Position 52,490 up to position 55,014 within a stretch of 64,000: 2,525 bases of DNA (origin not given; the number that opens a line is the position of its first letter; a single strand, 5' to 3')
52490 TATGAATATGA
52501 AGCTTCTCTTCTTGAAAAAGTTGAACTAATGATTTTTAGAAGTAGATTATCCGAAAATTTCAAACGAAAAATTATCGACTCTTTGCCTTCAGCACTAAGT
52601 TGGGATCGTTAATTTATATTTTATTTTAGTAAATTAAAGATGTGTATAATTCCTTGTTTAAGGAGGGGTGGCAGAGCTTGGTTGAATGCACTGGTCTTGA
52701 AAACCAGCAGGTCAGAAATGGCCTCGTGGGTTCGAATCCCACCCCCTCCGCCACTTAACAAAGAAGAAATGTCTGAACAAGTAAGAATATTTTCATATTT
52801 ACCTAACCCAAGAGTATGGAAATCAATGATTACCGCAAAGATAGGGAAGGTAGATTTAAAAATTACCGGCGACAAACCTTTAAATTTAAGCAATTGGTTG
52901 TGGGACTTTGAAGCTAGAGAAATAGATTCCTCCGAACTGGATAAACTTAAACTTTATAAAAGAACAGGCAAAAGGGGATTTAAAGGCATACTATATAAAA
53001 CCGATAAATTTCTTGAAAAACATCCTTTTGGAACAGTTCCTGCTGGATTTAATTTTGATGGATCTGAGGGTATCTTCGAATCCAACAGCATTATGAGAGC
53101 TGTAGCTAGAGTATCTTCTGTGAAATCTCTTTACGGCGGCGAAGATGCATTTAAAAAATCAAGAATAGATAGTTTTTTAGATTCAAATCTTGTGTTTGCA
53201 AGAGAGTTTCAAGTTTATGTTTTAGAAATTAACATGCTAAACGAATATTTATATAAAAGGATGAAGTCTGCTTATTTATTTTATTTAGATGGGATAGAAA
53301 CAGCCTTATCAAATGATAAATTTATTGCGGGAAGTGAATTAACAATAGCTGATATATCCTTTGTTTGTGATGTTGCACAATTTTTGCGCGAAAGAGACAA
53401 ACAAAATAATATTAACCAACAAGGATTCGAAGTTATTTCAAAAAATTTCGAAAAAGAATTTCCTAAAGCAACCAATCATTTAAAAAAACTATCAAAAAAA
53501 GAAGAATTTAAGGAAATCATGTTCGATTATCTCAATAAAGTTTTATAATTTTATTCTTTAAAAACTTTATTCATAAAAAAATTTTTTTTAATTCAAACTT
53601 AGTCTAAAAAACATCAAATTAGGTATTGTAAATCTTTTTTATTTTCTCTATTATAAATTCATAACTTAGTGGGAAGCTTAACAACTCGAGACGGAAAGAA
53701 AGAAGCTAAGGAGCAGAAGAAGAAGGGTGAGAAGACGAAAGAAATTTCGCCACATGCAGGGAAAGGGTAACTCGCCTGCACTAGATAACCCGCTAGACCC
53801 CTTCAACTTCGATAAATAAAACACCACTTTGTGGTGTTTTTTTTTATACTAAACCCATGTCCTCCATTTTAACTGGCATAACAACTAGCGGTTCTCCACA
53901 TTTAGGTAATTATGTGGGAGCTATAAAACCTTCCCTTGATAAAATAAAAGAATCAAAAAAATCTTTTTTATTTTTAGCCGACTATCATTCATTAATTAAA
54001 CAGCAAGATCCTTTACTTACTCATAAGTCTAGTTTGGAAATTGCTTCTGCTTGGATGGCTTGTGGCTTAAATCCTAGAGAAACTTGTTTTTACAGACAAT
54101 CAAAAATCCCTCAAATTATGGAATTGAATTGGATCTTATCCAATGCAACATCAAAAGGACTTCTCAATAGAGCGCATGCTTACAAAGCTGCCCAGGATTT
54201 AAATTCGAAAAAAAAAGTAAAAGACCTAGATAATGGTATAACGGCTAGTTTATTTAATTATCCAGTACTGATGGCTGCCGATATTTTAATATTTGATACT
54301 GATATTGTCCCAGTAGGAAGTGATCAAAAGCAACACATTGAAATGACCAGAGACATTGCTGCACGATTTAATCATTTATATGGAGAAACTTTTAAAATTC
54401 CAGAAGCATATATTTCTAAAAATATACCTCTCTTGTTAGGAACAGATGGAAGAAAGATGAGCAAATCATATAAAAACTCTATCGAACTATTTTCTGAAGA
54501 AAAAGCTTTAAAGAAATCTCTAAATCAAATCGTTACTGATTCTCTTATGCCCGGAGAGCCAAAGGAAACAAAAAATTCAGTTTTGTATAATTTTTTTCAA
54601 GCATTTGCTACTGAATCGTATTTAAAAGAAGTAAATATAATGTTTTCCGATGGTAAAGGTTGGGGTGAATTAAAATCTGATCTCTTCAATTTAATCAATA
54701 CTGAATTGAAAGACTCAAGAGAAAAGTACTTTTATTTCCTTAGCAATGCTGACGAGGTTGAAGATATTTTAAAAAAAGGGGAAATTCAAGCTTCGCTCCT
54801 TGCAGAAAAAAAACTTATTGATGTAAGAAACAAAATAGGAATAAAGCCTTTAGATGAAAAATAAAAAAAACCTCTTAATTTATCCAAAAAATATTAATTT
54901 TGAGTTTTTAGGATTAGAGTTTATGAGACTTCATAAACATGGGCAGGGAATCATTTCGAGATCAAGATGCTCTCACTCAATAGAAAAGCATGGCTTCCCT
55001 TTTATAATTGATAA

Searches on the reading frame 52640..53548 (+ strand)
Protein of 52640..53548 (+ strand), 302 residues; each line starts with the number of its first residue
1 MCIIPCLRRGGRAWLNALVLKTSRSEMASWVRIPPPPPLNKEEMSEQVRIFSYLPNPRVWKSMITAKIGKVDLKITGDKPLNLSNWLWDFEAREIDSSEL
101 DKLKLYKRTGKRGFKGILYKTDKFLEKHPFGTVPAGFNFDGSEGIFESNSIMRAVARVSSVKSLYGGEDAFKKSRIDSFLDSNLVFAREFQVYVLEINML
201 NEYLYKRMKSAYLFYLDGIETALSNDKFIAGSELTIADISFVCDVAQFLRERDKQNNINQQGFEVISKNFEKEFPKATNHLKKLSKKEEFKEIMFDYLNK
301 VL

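Call 79: search_protein_families(library=pfam, proteins=[window:52640-53548:+], max_evalue=0.01)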
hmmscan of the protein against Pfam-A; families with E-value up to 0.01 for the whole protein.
window:52640-53548:+ (302 aa): 3 families
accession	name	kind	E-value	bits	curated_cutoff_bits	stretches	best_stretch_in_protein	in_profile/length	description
PF00043.30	GST_C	-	0.00019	22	20.7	1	215-255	34-73/93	Glutathione S-transferase, C-terminal domain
PF14497.11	GST_C_3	-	0.0012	19.4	21.6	1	214-258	33-78/104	Glutathione S-transferase, C-terminal domain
PF13410.11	GST_C_2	-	0.0013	19.2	24.9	1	215-250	14-48/69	Glutathione S-transferase, C-terminal domain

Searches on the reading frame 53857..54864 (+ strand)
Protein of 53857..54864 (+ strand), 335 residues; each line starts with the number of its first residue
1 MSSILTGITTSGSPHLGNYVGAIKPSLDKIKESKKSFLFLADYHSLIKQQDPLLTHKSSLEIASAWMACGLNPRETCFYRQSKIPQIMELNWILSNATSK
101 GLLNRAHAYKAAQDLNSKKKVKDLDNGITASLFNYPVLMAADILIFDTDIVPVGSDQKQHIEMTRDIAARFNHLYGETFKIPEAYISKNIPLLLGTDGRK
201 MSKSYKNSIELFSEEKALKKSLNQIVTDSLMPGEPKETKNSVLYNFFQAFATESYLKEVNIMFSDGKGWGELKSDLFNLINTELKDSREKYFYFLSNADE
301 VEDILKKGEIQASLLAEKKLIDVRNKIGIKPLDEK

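Call 79: search_protein_families(library=pfam, proteins=[window:53857-54864:+], max_evalue=0.01)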
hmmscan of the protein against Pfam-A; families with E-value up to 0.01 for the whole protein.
window:53857-54864:+ (335 aa): 1 family
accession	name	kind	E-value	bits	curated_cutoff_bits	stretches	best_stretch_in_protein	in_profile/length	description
PF00579.31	tRNA-synt_1b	-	2e-54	185.3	21.1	1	3-241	7-239/292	tRNA synthetases class I (W and Y)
